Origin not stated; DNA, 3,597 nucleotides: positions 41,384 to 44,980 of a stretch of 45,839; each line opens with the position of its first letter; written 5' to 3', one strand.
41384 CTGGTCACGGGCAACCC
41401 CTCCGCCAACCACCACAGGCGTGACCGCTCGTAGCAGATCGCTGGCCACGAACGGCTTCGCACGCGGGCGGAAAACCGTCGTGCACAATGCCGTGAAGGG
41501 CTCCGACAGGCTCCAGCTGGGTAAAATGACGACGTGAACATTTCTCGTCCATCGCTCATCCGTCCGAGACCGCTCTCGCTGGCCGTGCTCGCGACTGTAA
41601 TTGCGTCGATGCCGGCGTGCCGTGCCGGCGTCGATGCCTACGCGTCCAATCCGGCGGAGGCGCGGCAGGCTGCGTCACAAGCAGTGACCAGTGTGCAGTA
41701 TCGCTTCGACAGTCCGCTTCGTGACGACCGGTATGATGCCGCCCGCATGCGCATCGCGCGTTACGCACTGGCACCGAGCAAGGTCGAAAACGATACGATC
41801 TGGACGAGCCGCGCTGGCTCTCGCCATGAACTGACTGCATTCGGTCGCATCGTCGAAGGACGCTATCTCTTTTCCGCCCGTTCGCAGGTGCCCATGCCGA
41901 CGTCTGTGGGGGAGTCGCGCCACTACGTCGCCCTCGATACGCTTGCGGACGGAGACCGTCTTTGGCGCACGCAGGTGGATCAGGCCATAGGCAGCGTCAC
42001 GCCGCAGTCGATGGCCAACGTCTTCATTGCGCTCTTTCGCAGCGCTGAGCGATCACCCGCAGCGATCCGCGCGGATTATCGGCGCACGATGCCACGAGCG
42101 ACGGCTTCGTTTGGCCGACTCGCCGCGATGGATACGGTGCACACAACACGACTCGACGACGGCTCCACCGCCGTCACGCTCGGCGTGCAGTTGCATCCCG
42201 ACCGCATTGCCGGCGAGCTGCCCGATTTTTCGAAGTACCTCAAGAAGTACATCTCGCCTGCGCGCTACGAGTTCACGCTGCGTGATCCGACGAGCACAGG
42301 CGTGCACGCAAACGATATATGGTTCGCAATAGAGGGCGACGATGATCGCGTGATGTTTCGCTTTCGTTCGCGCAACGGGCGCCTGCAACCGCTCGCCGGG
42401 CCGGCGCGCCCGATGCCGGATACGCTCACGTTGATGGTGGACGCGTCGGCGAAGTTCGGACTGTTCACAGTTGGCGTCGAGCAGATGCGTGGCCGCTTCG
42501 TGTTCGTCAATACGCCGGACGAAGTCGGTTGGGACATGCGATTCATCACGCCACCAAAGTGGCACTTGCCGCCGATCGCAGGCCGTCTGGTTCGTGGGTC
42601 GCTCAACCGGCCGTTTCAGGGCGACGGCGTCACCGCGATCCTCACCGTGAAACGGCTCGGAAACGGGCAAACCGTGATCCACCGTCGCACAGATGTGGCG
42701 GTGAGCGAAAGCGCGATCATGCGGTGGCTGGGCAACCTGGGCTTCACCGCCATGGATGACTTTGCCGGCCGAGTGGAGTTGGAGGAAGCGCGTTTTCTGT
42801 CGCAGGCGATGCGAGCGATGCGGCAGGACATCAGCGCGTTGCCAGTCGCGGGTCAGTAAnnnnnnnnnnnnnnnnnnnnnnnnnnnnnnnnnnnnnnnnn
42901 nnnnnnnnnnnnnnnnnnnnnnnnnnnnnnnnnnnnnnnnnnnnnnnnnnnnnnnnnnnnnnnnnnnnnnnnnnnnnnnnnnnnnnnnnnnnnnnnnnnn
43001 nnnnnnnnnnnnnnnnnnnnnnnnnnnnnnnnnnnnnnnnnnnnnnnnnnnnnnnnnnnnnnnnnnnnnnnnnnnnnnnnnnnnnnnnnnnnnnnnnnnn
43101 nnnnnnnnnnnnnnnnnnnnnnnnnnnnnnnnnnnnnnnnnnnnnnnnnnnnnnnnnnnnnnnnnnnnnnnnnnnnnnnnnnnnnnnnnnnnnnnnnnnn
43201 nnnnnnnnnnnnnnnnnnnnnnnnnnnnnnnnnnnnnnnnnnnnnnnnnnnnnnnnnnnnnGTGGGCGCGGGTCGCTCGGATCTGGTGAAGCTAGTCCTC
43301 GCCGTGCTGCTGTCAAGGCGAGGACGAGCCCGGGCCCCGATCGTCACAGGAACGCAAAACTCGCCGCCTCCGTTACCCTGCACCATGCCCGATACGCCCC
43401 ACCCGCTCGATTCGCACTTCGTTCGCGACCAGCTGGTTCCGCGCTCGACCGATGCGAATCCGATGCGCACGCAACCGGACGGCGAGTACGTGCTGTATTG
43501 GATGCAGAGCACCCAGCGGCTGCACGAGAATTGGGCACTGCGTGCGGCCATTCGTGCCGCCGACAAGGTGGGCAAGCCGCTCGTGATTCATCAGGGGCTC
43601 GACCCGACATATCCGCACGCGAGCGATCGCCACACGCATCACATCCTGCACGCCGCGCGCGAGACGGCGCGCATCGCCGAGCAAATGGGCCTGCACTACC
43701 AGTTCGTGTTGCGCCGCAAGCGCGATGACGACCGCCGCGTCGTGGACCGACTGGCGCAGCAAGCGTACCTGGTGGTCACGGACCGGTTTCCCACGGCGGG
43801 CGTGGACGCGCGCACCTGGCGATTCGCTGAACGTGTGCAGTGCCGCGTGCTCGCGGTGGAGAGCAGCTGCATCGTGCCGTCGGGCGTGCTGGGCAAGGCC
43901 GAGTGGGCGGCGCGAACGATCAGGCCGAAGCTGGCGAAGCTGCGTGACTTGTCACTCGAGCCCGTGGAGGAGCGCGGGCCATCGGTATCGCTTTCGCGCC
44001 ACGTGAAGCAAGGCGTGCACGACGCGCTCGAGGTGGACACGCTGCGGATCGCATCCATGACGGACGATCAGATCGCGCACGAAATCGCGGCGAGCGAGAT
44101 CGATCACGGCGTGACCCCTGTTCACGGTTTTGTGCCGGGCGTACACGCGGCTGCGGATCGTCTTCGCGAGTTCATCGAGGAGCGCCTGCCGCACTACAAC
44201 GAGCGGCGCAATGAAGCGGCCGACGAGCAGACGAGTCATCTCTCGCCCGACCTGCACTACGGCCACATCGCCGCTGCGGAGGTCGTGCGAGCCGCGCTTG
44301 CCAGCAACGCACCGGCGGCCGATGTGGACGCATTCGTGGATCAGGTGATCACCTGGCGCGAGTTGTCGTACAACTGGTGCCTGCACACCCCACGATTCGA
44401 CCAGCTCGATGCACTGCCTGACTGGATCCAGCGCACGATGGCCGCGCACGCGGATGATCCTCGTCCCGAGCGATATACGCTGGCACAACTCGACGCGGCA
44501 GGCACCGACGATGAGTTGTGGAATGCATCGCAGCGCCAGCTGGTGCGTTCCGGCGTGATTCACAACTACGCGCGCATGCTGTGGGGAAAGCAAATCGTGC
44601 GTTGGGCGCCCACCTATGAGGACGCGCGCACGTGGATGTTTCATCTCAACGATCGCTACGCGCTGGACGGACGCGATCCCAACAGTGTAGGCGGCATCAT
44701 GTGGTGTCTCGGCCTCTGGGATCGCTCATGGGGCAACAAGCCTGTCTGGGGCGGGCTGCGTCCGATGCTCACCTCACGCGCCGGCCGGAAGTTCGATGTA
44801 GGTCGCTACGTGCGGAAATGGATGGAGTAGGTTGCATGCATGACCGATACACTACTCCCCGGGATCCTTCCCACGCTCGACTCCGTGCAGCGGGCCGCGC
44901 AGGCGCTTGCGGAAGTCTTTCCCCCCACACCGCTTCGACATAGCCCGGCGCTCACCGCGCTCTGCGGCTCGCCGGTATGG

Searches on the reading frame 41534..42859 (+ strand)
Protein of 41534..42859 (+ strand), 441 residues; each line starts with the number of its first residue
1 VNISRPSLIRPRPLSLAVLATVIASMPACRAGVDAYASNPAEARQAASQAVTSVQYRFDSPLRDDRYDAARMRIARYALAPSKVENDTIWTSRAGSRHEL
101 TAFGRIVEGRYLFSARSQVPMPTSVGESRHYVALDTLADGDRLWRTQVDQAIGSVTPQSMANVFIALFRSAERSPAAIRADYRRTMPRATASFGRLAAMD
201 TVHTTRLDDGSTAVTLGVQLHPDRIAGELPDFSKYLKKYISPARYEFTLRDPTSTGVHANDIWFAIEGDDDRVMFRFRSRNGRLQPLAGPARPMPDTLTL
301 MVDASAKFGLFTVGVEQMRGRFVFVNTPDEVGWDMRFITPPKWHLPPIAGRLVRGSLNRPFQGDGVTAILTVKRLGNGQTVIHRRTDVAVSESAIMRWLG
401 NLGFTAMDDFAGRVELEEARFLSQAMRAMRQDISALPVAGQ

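Call 16: search_protein_families(library=pfam, proteins=[window:41534-42859:+])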
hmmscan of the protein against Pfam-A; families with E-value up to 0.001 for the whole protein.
window:41534-42859:+ (441 aa): 0 families

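Call 33: find_encoding_contigs(protein=window:41534-42859:+, flank=10000, max_places=10)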
Protein window:41534-42859:+ (441 aa): 1 contig read that carries it; 1 place shown.
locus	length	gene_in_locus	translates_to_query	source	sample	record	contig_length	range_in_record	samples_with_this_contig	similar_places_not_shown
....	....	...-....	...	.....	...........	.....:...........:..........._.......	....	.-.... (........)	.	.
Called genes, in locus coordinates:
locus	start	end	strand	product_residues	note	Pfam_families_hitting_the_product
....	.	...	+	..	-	?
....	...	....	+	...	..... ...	-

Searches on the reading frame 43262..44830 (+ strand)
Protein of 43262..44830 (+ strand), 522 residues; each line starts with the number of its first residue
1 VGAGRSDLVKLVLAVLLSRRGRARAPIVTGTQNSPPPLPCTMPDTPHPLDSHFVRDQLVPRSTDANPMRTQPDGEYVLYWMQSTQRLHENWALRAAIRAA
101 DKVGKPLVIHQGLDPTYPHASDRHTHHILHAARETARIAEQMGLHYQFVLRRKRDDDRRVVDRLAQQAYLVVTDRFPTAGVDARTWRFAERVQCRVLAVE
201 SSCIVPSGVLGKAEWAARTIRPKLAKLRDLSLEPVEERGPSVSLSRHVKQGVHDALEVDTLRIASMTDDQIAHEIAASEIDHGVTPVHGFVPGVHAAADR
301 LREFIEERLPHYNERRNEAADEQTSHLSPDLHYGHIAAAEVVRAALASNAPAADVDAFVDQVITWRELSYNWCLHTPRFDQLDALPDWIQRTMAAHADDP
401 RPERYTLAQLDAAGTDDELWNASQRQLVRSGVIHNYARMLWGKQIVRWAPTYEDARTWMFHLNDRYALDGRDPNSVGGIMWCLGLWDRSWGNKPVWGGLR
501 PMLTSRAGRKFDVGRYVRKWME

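Call 16: search_protein_families(library=pfam, proteins=[window:43262-44830:+])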
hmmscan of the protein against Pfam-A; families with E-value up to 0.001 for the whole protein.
window:43262-44830:+ (522 aa): 1 family
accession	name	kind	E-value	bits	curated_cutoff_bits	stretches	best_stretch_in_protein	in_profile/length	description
PF00875.24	DNA_photolyase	-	1.1e-10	42.1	26.6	1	77-236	1-161/164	DNA photolyase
